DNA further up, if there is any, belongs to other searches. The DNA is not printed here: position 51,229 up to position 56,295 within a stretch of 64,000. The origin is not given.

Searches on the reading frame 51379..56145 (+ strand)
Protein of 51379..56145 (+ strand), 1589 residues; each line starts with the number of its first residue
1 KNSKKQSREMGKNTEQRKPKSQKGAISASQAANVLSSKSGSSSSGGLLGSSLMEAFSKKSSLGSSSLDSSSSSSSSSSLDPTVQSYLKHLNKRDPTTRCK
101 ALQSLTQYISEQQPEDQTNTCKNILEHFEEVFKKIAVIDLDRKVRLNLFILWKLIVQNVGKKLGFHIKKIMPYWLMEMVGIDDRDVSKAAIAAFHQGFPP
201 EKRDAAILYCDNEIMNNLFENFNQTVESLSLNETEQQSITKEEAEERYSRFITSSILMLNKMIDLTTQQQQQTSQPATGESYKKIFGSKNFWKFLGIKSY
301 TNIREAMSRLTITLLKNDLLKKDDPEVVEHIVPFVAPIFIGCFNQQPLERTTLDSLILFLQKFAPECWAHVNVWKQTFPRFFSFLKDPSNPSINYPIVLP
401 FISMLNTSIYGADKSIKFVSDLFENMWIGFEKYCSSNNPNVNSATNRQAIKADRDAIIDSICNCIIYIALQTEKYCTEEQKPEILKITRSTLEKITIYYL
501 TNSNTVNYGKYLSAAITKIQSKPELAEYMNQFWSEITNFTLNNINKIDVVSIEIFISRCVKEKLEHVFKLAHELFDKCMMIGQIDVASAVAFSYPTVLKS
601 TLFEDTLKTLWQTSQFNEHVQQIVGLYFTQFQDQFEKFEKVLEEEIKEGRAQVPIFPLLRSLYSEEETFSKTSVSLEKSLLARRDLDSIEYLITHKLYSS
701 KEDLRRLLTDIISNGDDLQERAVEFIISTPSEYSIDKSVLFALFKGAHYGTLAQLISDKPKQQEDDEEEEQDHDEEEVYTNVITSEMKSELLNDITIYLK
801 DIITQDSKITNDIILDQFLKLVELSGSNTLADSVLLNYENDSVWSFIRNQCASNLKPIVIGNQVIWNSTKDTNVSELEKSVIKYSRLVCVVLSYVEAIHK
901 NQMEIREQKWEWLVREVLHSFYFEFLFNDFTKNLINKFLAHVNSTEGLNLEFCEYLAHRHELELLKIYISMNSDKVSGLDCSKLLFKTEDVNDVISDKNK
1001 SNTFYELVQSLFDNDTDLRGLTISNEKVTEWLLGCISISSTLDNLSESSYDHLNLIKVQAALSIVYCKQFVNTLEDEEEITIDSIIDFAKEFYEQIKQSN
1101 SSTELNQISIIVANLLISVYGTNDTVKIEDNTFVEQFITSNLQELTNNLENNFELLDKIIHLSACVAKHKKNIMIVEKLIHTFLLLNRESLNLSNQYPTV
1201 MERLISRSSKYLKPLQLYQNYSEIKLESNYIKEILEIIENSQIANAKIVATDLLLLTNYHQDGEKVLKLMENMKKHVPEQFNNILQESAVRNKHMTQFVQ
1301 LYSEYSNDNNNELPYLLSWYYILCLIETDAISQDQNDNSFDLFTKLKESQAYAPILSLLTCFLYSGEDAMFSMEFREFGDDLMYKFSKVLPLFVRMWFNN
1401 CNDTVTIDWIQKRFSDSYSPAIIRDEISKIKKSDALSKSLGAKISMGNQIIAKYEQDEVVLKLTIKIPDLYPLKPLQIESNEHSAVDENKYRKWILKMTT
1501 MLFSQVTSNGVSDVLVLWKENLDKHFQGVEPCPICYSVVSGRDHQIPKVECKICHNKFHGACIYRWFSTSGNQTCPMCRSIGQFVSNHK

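Call 53: search_protein_families(library=pfam, proteins=[window:51379-56145:+], max_evalue=0.001)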
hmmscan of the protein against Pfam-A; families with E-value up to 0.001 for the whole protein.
window:51379-56145:+ (1589 aa): 6 families
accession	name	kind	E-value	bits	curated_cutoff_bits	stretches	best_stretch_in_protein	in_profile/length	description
PF23009.1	UBC_like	-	5.9e-22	77.8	27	1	1447-1525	9-85/85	Ubiquitin conjugating domain-like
PF22958.2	Ltn1_1st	-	2.5e-13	49.9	27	1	80-311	19-243/590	E3 ubiquitin-protein ligase listerin, N-terminal domain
PF13639.12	zf-RING_2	-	1.7e-06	28.6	27.3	1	1532-1579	3-44/44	Ring finger domain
PF22999.2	LTN1_E3_ligase_6th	-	1.5e-05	25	27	1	1382-1431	172-221/221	LTN1 family HEAT repeat region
PF12861.13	zf-ANAPC11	-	9.8e-05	22.8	25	1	1532-1581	15-60/65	Anaphase-promoting complex subunit 11 RING-H2 finger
PF12678.13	zf-rbx1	-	0.00011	22.8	31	1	1532-1579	14-55/55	RING-H2 zinc finger domain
